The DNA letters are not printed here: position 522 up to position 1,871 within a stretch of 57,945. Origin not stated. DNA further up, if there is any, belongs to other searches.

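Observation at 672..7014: Hdr/Qmo-like electron-transfer module wired to a TusA/DsrE sulfur relay, with no HdrB, Apr/Sat or Dsr partner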

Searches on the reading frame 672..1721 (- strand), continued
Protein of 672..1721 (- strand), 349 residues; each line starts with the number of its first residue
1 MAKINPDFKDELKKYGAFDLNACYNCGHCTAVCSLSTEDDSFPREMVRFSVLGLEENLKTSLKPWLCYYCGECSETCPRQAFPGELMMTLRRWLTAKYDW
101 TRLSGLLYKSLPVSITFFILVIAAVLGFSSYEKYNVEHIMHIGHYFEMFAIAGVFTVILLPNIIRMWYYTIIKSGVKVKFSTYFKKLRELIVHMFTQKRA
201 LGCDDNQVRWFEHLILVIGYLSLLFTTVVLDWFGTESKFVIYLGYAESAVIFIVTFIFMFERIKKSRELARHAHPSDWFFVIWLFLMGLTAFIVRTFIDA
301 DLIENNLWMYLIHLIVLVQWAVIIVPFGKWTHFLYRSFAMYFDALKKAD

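Call 32: find_related_loci(query=A1, collection=genome_contigs, flank=10000)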
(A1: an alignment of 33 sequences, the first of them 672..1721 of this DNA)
Query A1 (349 aa) in genome_contigs; peptide patterns used: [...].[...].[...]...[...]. (x = any residue, [..] = any of these).
600 stretches matched a pattern (row limit reached: there are more); 596 encode a relative of the query (tblastn E <= 1e-3); the best 80 are kept; 80 distinct loci.
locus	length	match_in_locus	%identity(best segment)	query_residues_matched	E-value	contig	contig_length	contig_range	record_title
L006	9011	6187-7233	75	1-349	0e+0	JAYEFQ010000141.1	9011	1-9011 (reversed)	MAG: Bacteroidota bacterium isolate MAG268 MAG268_141, whole genome shotgun sequence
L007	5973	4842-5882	76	2-348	0e+0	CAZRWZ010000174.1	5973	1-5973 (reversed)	MAG TPA_asm: uncultured Bacteroidaceae bacterium isolate binchicken_co67_107 genome assembly, contig: NODE_15677_length_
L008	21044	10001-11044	71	1-348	9e-177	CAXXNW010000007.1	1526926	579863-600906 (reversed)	MAG: Bacteroidales bacterium isolate e4d1c670-f166-4d5b-b7a9-33c3b2120191 genome assembly, contig: contig_7, whole genom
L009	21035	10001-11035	73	1-345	2e-175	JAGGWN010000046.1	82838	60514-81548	MAG: Bacteroidales bacterium isolate AUK127 PB_MBMC_081_c_000000000069, whole genome shotgun sequence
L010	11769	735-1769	72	1-345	3e-175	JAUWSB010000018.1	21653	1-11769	MAG: Bacteroidota bacterium isolate CSMAG_2543 CSMAG_2543_k127_1559890_length_21653_cov_156.3199, whole genome shotgun s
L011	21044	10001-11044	71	1-348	1e-173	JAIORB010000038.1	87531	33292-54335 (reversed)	MAG: Bacteroidales bacterium isolate SMBSF07 20071_Bin_5_contigs_1_c_000000000046, whole genome shotgun sequence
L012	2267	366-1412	69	1-349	0e+0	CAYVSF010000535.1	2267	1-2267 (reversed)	MAG TPA_asm: uncultured Bacteroidales bacterium isolate binchicken_co13_200 genome assembly, contig: NODE_93599_length_2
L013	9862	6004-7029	71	1-342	1e-173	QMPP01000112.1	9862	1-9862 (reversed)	MAG: Bacteroidetes bacterium isolate B16_G9 B16_Guay9_scaffold_08691, whole genome shotgun sequence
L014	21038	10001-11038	71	1-346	9e-173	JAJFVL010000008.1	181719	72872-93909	MAG: Bacteroidales bacterium isolate bin.736 k141_3271165, whole genome shotgun sequence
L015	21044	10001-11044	70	1-348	3e-172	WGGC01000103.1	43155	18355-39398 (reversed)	MAG: Bacteroidales bacterium isolate S147_9 k151_30651, whole genome shotgun sequence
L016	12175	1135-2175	69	1-347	2e-172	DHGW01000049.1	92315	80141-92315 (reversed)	MAG TPA_asm: Bacteroidales bacterium UBA4788 UBA4788_contig_2569, whole genome shotgun sequence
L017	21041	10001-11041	70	1-347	5e-172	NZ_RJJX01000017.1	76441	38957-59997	Ancylomarina longa strain T3-2 S1-C scaffold_16, whole genome shotgun sequence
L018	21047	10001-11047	71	1-349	2e-171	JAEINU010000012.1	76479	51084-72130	MAG: Bacteroidales bacterium isolate MAG12 NODE_336_length_76479_cov_63.803788, whole genome shotgun sequence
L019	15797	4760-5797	71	1-346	2e-171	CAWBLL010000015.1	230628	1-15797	MAG: uncultured Bacteroidales bacterium isolate MFD02416.bin.1.315 genome assembly, contig: contig_44384, whole genome s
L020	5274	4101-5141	71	1-347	6e-174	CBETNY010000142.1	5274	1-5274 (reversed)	MAG TPA_asm: uncultured bacterium isolate SRR13309661_binner23_Refined_2 genome assembly, contig: ERZ26778927.570, whole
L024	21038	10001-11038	69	1-346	9e-169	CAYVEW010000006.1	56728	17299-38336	MAG TPA_asm: uncultured Bacteroidales bacterium isolate binchicken_co42_308 genome assembly, contig: NODE_382_length_567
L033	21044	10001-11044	67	1-348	2e-166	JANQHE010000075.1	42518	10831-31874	MAG: Bacteroidales bacterium isolate PL23b_bin.85 k99_1401201, whole genome shotgun sequence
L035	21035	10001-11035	67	3-347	8e-166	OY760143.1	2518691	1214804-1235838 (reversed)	MAG: Paludibacteraceae bacterium isolate 01c8064d-6cbe-49cb-b462-9ef0373b1e27 genome assembly, chromosome: 1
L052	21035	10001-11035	62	1-345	7e-152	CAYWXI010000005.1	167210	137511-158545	MAG TPA_asm: uncultured Bacteroidales bacterium isolate SRP167671_co1_176 genome assembly, contig: NODE_52_length_167210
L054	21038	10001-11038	61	1-346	3e-145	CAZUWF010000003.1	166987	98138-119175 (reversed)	MAG TPA_asm: uncultured Bacteroidales bacterium isolate SRP257756_co1_246 genome assembly, contig: NODE_13_length_166987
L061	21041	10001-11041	54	4-349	3e-135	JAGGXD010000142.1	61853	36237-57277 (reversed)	MAG: Bacteroidales bacterium isolate AUK143 PB_MBMC_097_c_000000000079, whole genome shotgun sequence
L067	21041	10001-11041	54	1-347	7e-126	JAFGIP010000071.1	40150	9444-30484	MAG: Bacteroidales bacterium isolate Zod_Metabat.217 k87_8666867, whole genome shotgun sequence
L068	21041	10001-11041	52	3-348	1e-121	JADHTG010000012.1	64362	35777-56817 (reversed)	MAG: Bacteroidetes bacterium isolate BS150m-G14 BS-150m-C305, whole genome shotgun sequence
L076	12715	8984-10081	41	3-348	8e-84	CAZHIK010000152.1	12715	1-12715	MAG TPA_asm: uncultured Enterobacterales bacterium isolate SRP167671_co1_110 genome assembly, contig: NODE_5809_length_1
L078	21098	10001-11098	38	3-348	3e-83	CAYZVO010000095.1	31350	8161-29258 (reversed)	MAG TPA_asm: uncultured Enterobacterales bacterium isolate binchicken_co141_545 genome assembly, contig: NODE_6391_lengt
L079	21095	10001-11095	42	3-346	2e-82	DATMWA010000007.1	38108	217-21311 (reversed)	MAG TPA_asm: Anaerolineales bacterium isolate SMAG_U13082 k141_1308472, whole genome shotgun sequence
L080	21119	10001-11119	42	1-345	5e-82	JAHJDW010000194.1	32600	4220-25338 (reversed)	MAG: Bacteroidetes bacterium isolate Modern_marine.mb.87 Modern_marine.mb.87_k141_1441566, whole genome shotgun sequence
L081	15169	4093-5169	38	3-346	1e-81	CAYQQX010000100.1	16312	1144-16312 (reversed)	MAG TPA_asm: uncultured Anaerolineales bacterium isolate binchicken_co65_18 genome assembly, contig: NODE_14441_length_1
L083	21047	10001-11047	40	2-342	7e-81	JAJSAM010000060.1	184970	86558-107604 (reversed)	MAG: Planctomycetota bacterium isolate Dive96_bin4.97 k141_4115461, whole genome shotgun sequence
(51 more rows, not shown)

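Call 37: search_protein_families(library=pfam, proteins=[L035:5005-7788:+, L035:7791-9986:+, L067:8186-9997:+, L067:11103-12833:+, L067:13348-14337:+, L067:14334-15794:+, L067:15811-16338:+, L067:16467-16907:+, L067:5753-7357:+, L067:3924-5126:+], max_evalue=0.00001)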
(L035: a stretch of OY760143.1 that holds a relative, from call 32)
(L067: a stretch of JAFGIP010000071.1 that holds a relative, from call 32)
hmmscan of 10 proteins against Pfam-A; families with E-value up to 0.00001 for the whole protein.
L035:5005-7788:+ (927 aa): 15 families
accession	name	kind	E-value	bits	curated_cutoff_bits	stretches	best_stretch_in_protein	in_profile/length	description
PF07992.20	Pyr_redox_2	-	3.3e-50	171.6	26.1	1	255-548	2-291/291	Pyridine nucleotide-disulphide oxidoreductase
PF00070.33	Pyr_redox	-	5.8e-19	68.8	22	1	384-458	1-79/82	Pyridine nucleotide-disulphide oxidoreductase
PF13738.12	Pyr_redox_3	-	1.9e-17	63.9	30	1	373-532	155-305/305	Pyridine nucleotide-disulphide oxidoreductase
PF13450.12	NAD_binding_8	-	3.5e-17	62.9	21.9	1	258-292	1-35/68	NAD(P)-binding Rossmann-like domain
PF12831.13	FAD_oxidored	-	5.2e-16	59.4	27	1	11-48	1-38/416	FAD dependent oxidoreductase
PF01266.30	DAO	-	9e-16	58.8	27.9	1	255-289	1-35/353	FAD dependent oxidoreductase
PF00890.30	FAD_binding_2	-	6.2e-14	52.4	20.4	2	256-295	2-41/414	FAD binding domain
PF14691.11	Fer4_20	-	8.7e-13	48.5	25.8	1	160-238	29-110/113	Dihydroprymidine dehydrogenase domain II, 4Fe-4S cluster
PF01134.28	GIDA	-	1.1e-12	48.1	22.1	0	12-39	2-29/391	Glucose inhibited division protein A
PF03486.20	HI0933_like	-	5.1e-11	42.9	50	0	255-292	2-39/244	HI0933-like protein Rossmann domain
PF01262.27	AlaDh_PNT_C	-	2.7e-10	40.5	23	0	383-412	29-57/214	Alanine dehydrogenase/PNT, C-terminal domain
PF01946.23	Thi4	-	3.8e-10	39.9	26.2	0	253-290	17-55/235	Thi4 family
PF13241.12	NAD_binding_7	-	1e-09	39.3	22.1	0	379-469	4-75/104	Putative NAD(P)-binding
PF01593.30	Amino_oxidase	-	2.5e-09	37.4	19.8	0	264-290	2-28/443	Flavin containing amine oxidoreductase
PF01488.26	Shikimate_DH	-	3.2e-07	30.9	24.3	0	378-429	8-58/138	Shikimate / quinate 5-dehydrogenase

L035:7791-9986:+ (731 aa): 11 families
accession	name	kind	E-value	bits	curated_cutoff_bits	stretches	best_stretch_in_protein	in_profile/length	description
PF07992.20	Pyr_redox_2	-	2.1e-11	44.2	26.1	1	144-222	2-78/291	Pyridine nucleotide-disulphide oxidoreductase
PF14697.11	Fer4_21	-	4.8e-10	39.8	35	1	570-626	1-58/59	4Fe-4S dicluster domain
PF00037.32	Fer4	-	2.6e-08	33.8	21.1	1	605-626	3-24/24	4Fe-4S binding domain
PF12831.13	FAD_oxidored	-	8.5e-08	32.3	27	1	145-207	2-66/416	FAD dependent oxidoreductase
PF13484.11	Fer4_16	-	8.4e-07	30.1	30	0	610-638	2-32/66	4Fe-4S double cluster binding domain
PF12837.12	Fer4_6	-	1.6e-06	28.2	25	0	602-625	1-24/24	4Fe-4S binding domain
PF12838.12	Fer4_7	-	1.8e-06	28.7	27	1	577-624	2-52/52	4Fe-4S dicluster domain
PF03486.20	HI0933_like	-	6.1e-06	26.3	50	0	144-181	2-39/244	HI0933-like protein Rossmann domain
PF13450.12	NAD_binding_8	-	7.7e-06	26.5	21.9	0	147-185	1-39/68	NAD(P)-binding Rossmann-like domain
PF00890.30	FAD_binding_2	-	8e-06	25.7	20.4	0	145-181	2-38/414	FAD binding domain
PF12797.12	Fer4_2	-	8.9e-06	25.8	24.5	0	605-622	5-22/22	4Fe-4S binding domain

L067:8186-9997:+ (603 aa): 3 families
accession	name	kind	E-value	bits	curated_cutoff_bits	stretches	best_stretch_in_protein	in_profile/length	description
PF07992.20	Pyr_redox_2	-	8.4e-15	55.4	26.1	0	441-565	178-290/291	Pyridine nucleotide-disulphide oxidoreductase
PF12831.13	FAD_oxidored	-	2.2e-07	30.9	27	1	142-178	3-39/416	FAD dependent oxidoreductase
PF00890.30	FAD_binding_2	-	5.1e-06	26.4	20.4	0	141-178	2-39/414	FAD binding domain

L067:11103-12833:+ (576 aa): 10 families
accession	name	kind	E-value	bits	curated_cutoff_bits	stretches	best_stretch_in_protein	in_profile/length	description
PF07992.20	Pyr_redox_2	-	1.8e-14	54.3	26.1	1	145-265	3-120/291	Pyridine nucleotide-disulphide oxidoreductase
PF00037.32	Fer4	-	1.1e-11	44.4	21.1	1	530-552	2-24/24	4Fe-4S binding domain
PF14697.11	Fer4_21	-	3.7e-09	37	35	1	499-552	2-58/59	4Fe-4S dicluster domain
PF01266.30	DAO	-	2.4e-07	31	27.9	1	147-179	4-37/353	FAD dependent oxidoreductase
PF12831.13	FAD_oxidored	-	3.8e-07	30.2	27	1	146-183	3-40/416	FAD dependent oxidoreductase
PF12838.12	Fer4_7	-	7e-07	30.1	27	1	505-550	2-52/52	4Fe-4S dicluster domain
PF13450.12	NAD_binding_8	-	7e-07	29.9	21.9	1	147-182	1-36/68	NAD(P)-binding Rossmann-like domain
PF25160.1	LdpA_Fe-S-bd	-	7.4e-07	29.3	27.6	1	510-553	8-45/49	LdpA Fe-S cluster-binding domain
PF12837.12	Fer4_6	-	1.4e-06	28.4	25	0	529-551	2-24/24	4Fe-4S binding domain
PF00890.30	FAD_binding_2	-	3e-06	27.1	20.4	1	147-182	4-39/414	FAD binding domain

L067:13348-14337:+ (329 aa): 1 family
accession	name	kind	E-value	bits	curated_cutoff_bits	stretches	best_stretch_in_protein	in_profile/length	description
PF01058.29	Oxidored_q6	-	7.7e-23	81.1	27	1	18-183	1-127/128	NADH ubiquinone oxidoreductase, 20 Kd subunit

L067:14334-15794:+ (486 aa): 1 family
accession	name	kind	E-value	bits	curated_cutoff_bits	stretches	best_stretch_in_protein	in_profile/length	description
PF00374.24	NiFeSe_Hases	-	2.1e-35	123.1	25.8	2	39-117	1-79/508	Nickel-dependent hydrogenase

L067:15811-16338:+ (175 aa): 1 family
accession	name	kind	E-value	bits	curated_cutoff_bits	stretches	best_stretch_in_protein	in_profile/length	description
PF01750.23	HycI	-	6.6e-11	42.6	23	1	24-151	1-129/130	Hydrogenase maturation protease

L067:16467-16907:+ (146 aa): 1 family
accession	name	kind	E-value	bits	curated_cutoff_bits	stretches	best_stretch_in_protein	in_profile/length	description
PF00571.33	CBS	-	7.7e-27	93.8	24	2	72-125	1-55/57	CBS domain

L067:5753-7357:+ (534 aa): 1 family
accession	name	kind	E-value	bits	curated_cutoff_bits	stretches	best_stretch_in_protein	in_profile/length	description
PF04015.17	DUF362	-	9.2e-16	58.9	24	1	230-456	1-200/200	Domain of unknown function (DUF362)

L067:3924-5126:+ (400 aa): 1 family
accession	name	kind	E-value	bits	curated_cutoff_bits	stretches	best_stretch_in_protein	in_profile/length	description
PF00248.27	Aldo_ket_red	-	1.5e-17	64.1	24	1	26-187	2-158/291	Aldo/keto reductase family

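Call 41: search_protein_families(library=pfam, proteins=[L078:1159-3195:+, L078:5839-6813:+, L078:6833-8347:+, L078:11160-11744:+, L079:4052-4918:+, L079:3403-4122:+, L079:11155-11595:+, L079:11944-13026:+, L083:5403-5873:+, L083:3593-5446:+], max_evalue=0.0001)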
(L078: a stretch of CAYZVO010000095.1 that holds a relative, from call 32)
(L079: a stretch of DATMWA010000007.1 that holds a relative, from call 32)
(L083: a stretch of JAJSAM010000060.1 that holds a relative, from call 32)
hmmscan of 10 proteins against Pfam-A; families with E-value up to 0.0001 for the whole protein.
L078:1159-3195:+ (678 aa): 0 families

L078:5839-6813:+ (324 aa): 1 family
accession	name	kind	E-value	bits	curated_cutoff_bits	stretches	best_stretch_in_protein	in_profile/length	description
PF01058.29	Oxidored_q6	-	7.8e-24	84.3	27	1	19-182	1-125/128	NADH ubiquinone oxidoreductase, 20 Kd subunit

L078:6833-8347:+ (504 aa): 1 family
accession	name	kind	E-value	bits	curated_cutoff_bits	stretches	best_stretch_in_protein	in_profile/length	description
PF00374.24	NiFeSe_Hases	-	2.3e-37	129.6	25.8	2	50-128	1-79/508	Nickel-dependent hydrogenase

L078:11160-11744:+ (194 aa): 1 family
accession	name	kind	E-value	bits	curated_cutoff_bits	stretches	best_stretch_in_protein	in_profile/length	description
PF01750.23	HycI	-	6.5e-14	52.3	23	1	34-161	3-128/130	Hydrogenase maturation protease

L079:4052-4918:+ (288 aa): 1 family
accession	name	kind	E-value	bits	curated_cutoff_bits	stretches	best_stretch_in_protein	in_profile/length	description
PF01148.25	CTP_transf_1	-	5.7e-50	171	24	1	24-284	2-261/264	Cytidylyltransferase family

L079:3403-4122:+ (239 aa): 1 family
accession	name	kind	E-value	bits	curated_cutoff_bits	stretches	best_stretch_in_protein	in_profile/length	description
PF01255.24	Prenyltransf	-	4.1e-89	298.3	27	1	11-227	1-219/219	Putative undecaprenyl diphosphate synthase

L079:11155-11595:+ (146 aa): 1 family
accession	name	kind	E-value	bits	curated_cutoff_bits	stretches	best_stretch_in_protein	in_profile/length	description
PF13686.11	DrsE_2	-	2e-06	28.3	25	0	31-65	4-38/156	DsrE/DsrF/DrsH-like family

L079:11944-13026:+ (360 aa): 1 family
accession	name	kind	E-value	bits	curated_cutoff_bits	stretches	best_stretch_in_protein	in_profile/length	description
PF04143.19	Sulf_transp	-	4.3e-87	293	27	1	24-347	1-310/310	Sulphur transport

L083:5403-5873:+ (156 aa): 2 families
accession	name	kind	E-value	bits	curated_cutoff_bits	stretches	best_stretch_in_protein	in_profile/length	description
PF01022.26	HTH_5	-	1.3e-13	51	22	1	68-106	3-41/47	Bacterial regulatory protein, arsR family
PF12840.13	HTH_20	-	5.6e-06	26.7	27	1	68-110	5-48/51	Helix-turn-helix domain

L083:3593-5446:+ (617 aa): 0 families

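Call 48: search_protein_families(library=pfam, proteins=[L018:43-756:+, L018:707-1267:+, L018:1301-2266:+, L018:2325-3362:+, L018:3375-4184:+, L018:4192-4695:+, L081:5272-6699:+, L081:8657-9019:+, L081:9098-10312:+, L024:200-1414:+], max_evalue=0.0001)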
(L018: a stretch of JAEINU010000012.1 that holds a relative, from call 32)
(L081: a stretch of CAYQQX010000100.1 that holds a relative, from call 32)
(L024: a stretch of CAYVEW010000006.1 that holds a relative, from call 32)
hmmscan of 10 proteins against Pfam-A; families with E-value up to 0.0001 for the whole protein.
L018:43-756:+ (237 aa): 1 family
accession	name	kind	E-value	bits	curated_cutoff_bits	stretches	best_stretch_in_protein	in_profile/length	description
PF04143.19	Sulf_transp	-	4e-27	96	27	1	67-230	1-155/310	Sulphur transport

L018:707-1267:+ (186 aa): 1 family
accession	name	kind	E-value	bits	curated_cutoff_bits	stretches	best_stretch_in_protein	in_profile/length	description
PF00581.25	Rhodanese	-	1.3e-20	74.1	22.2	1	68-169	1-100/102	Rhodanese-like domain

L018:1301-2266:+ (321 aa): 1 family
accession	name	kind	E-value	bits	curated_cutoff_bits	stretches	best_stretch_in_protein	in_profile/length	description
PF00581.25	Rhodanese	-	2.8e-21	76.3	22.2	1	73-149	15-100/102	Rhodanese-like domain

L018:2325-3362:+ (345 aa): 2 families
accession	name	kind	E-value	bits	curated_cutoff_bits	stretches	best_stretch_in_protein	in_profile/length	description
PF07396.17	Porin_O_P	-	1.4e-16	61.1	20.9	1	43-195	4-166/370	Phosphate-selective porin O and P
PF13609.12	Porin_4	-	2.9e-10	40.9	27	1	24-325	12-305/310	Gram-negative porin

L018:3375-4184:+ (269 aa): 1 family
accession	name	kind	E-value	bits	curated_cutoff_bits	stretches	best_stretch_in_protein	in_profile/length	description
PF00581.25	Rhodanese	-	6.2e-39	133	22.2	2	27-136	1-101/102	Rhodanese-like domain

L018:4192-4695:+ (167 aa): 1 family
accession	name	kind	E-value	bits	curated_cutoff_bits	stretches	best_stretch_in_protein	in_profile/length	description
PF00581.25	Rhodanese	-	7.5e-12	46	22.2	1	47-137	2-101/102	Rhodanese-like domain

L081:5272-6699:+ (475 aa): 10 families
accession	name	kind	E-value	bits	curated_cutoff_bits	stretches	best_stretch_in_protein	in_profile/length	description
PF14691.11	Fer4_20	-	4.5e-30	104.2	25.8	1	31-140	2-110/113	Dihydroprymidine dehydrogenase domain II, 4Fe-4S cluster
PF07992.20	Pyr_redox_2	-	8.3e-26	91.5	26.1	1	154-461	1-290/291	Pyridine nucleotide-disulphide oxidoreductase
PF13738.12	Pyr_redox_3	-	5.5e-09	36.1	30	0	293-446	164-305/305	Pyridine nucleotide-disulphide oxidoreductase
PF13450.12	NAD_binding_8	-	1.1e-08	35.6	21.9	1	158-193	1-36/68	NAD(P)-binding Rossmann-like domain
PF00070.33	Pyr_redox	-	1.6e-07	32.2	22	0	155-188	1-34/82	Pyridine nucleotide-disulphide oxidoreductase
PF01262.27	AlaDh_PNT_C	-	3.7e-07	30.2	23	0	135-187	7-62/214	Alanine dehydrogenase/PNT, C-terminal domain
PF12831.13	FAD_oxidored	-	9.7e-07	28.8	27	1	156-215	2-66/416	FAD dependent oxidoreductase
PF01266.30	DAO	-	9.4e-06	25.8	27.9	1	155-189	1-35/353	FAD dependent oxidoreductase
PF03486.20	HI0933_like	-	2e-05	24.6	50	1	155-189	2-36/244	HI0933-like protein Rossmann domain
PF01593.30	Amino_oxidase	-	9.3e-05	22.3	19.8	0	164-191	2-29/443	Flavin containing amine oxidoreductase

L081:8657-9019:+ (120 aa): 2 families
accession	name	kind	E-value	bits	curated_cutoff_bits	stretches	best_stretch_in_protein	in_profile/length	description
PF02635.20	DsrE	-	2.6e-05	24.8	22.7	1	19-93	19-90/116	DsrE/DsrF-like family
PF13686.11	DrsE_2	-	4.1e-05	24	25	0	2-39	2-39/156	DsrE/DsrF/DrsH-like family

L081:9098-10312:+ (404 aa): 1 family
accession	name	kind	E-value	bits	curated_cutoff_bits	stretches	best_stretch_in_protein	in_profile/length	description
PF01841.26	Transglut_core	-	7.7e-14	52.3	23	1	195-292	19-108/108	Transglutaminase-like superfamily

L024:200-1414:+ (404 aa): 1 family
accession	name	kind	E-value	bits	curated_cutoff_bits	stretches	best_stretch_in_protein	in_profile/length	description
PF04143.19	Sulf_transp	-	5.5e-53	181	27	2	12-159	166-310/310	Sulphur transport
